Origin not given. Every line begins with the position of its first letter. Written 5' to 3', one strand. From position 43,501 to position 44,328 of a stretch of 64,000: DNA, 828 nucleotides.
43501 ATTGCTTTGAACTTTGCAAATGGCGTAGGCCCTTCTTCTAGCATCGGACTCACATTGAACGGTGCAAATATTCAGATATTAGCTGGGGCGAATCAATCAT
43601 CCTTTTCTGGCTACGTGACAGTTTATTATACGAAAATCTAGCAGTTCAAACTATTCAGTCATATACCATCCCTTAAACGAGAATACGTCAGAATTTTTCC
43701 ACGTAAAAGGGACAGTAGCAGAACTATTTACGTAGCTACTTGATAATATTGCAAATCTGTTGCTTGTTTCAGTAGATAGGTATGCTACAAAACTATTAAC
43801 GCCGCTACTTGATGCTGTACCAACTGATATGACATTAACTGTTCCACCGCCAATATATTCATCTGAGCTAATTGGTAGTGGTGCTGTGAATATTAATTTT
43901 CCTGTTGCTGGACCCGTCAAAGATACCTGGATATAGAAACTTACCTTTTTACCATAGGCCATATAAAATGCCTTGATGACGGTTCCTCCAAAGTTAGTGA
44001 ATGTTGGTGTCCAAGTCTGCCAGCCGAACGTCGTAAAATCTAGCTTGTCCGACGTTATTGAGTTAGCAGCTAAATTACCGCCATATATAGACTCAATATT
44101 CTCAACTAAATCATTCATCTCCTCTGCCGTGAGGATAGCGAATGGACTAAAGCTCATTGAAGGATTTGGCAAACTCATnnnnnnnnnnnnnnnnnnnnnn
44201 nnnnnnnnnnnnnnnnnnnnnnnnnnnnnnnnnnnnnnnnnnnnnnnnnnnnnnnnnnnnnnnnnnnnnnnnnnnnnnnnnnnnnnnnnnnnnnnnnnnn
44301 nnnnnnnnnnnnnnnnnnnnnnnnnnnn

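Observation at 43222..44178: Invertible tail-fibre switch: 32-bp in-frame inverted repeats flank two alternative receptor-binding C-termini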

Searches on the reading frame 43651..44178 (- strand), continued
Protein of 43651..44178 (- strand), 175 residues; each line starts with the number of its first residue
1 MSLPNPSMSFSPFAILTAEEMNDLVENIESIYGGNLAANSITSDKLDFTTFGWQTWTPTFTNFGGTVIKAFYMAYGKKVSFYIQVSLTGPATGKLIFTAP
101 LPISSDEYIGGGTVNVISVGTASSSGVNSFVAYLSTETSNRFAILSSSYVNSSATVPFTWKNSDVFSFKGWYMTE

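Call 94: search_protein_families(library=pfam, proteins=[L036:599-922:+, L036:934-1872:+, L036:1883-2068:+, L034:5953-6408:-, L034:6401-6712:-, L034:4725-5630:-], max_evalue=0.5)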
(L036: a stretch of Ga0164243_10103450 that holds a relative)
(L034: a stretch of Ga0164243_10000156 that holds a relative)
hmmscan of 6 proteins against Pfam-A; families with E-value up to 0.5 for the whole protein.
L036:599-922:+ (107 aa): 11 families
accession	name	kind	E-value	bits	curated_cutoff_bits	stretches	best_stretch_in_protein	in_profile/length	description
PF23991.1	DUF7310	-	7.5e-05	23.6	40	1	6-33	29-56/83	Coiled-coil region of unknown function (DUF7310)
PF06810.17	Phage_scaffold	-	0.0021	18.5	35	1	7-80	34-98/170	Phage capsid assembly scaffolding protein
PF24555.1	CC4_CEP85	-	0.0029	18.4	27.3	1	12-64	7-56/85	Centrosomal protein of 85 kDa-like, CC4 coiled-coil domain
PF04108.17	ATG17_like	-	0.0037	17.2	43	1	7-83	222-299/355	Autophagy protein ATG17-like domain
PF11166.13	DUF2951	-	0.013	16.2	26.7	1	28-104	25-95/98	Protein of unknown function (DUF2951)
PF10779.14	XhlA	-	0.021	15.4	34.7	1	7-29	4-26/67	Haemolysin XhlA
PF07889.17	DUF1664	-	0.023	15.2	34.6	0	7-33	94-120/124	Protein of unknown function (DUF1664)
PF00482.28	T2SSF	-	0.035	14.5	25.2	1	60-101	82-123/125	Type II secretion system (T2SS), protein F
PF25472.1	DUF7902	-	0.19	12.4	26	0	3-38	27-61/85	Domain of unknown function (DUF7902)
PF19613.4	DUF6118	-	0.19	11.6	27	0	64-105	129-170/245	Family of unknown function (DUF6118)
PF25450.1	Rab11-FIP3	-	0.28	11.9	31.9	0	41-70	57-86/125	Rab11-FIP3-like domain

L036:934-1872:+ (312 aa): 1 family
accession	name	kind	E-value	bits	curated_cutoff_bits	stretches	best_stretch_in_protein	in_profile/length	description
PF09734.15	Tau95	-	0.017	16.3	23.7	0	148-180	102-134/144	RNA polymerase III transcription factor (TF)IIIC subunit HTH domain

L036:1883-2068:+ (61 aa): 2 families
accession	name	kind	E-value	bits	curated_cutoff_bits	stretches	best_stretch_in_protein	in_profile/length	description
PF24220.1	DUF7439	-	0.013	15.9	27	1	17-59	26-68/75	Family of unknown function (DUF7439)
PF06757.18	Ins_allergen_rp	-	0.21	11.9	23.2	1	5-54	119-168/174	Insect allergen related repeat, nitrile-specifier detoxification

L034:5953-6408:- (151 aa): 4 families
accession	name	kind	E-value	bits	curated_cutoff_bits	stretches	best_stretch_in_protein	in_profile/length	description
PF14279.12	HNH_5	-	1.4e-11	44.6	27.5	1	53-106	1-54/56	HNH endonuclease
PF01844.29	HNH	-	1.5e-11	44.7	21.4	1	53-97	1-46/47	HNH endonuclease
PF13395.12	HNH_4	-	0.00014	22.2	22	1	60-98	8-51/54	HNH endonuclease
PF07510.16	GmrSD_C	-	0.026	14.9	23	1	67-130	51-127/138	GmrSD restriction endonucleases, C-terminal domain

L034:6401-6712:- (103 aa): 0 families

L034:4725-5630:- (301 aa): 3 families
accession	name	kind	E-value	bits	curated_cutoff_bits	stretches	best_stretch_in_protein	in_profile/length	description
PF00589.27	Phage_integrase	-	1.4e-30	106.7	27.1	1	122-279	2-171/172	Phage integrase family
PF02899.23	Phage_int_SAM_1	-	1.1e-06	29.3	22.3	1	16-95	2-79/83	Phage integrase, N-terminal SAM-like domain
PF13495.12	Phage_int_SAM_4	-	0.0003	21.6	27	1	14-95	1-78/85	Phage integrase, N-terminal SAM-like domain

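Call 95: search_protein_families(library=ncbifam, proteins=[L034:4725-5630:-, window:43654-44178:-], max_evalue=0.001)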
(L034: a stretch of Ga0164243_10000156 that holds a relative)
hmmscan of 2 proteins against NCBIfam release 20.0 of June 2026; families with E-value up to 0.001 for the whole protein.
L034:4725-5630:- (301 aa): 11 families
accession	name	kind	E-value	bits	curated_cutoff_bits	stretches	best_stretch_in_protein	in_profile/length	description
TIGR02224.1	recomb_XerC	equivalog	3.4e-46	158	335.15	1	16-291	1-292/295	tyrosine recombinase XerC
NF040815.2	recomb_XerA_Arch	equivalog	4.4e-44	151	220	1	18-281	3-259/263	site-specific tyrosine recombinase/integron integrase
TIGR02225.1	recomb_XerD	equivalog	3.7e-42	144.6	329.6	1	17-291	2-289/290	site-specific tyrosine recombinase XerD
NF001399.0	PRK00283.1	subfamily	7.5e-42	143.6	279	1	14-291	8-298/300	tyrosine recombinase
TIGR02249.1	integrase_gron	subfamily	9.8e-35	120.4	265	2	236-281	260-305/315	integron integrase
NF002331.0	PRK01287.1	subfamily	1.2e-23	83.7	371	1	10-294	25-330/365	site-specific tyrosine recombinase XerC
NF011946.0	PRK15417.1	equivalog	1.4e-22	80.3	435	2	235-278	274-317/337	integron integrase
NF003462.0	PRK05084.1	equivalog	2.8e-13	49.3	267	1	147-287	204-355/360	tyrosine recombinase XerS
NF007371.0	PRK09871.1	subfamily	4.8e-10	39.3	222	1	234-276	132-174/198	tyrosine-type DNA invertase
NF007370.0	PRK09870.1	subfamily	4.6e-06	26.4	221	1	233-275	136-178/200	tyrosine-type DNA invertase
NF040693.1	recomb_GmtY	equivalog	3e-05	23.4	340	1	235-279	391-435/441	gamma-mobile-trio recombinase GmtY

window:43654-44178:- (175 aa): 0 families

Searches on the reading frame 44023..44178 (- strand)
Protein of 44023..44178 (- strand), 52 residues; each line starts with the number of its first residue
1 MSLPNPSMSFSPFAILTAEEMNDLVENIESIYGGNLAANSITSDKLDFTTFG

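Call 93: search_protein_representatives(protein=window:44023-44178:-)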
Query: 52 residues. Proteins with E-value up to 0.001 (for the whole library): 291; up to 1e-10: 12; up to 1e-30: 0. The best 150 are listed.
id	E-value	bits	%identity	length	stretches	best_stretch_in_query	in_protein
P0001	1.4e-19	83.8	100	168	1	8-52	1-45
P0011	5.7e-16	72.7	78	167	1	1-49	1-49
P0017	1.7e-15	71.2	83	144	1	1-46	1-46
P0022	9.6e-13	62.8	71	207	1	1-51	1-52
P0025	2.5e-12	61.5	69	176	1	1-51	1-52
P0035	2.9e-11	58.2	74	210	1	1-50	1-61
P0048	3.7e-11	57.9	74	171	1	1-46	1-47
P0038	3.7e-11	57.8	66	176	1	2-51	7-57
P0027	4.0e-11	57.7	71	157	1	1-48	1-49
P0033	4.4e-11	57.6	67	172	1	2-50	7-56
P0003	6.2e-11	57.2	71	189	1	1-48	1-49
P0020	7.0e-11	57.0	67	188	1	1-51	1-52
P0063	1.4e-10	56.1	80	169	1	1-40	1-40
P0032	1.5e-10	56.0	86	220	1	1-35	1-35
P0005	1.7e-10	55.8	72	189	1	1-46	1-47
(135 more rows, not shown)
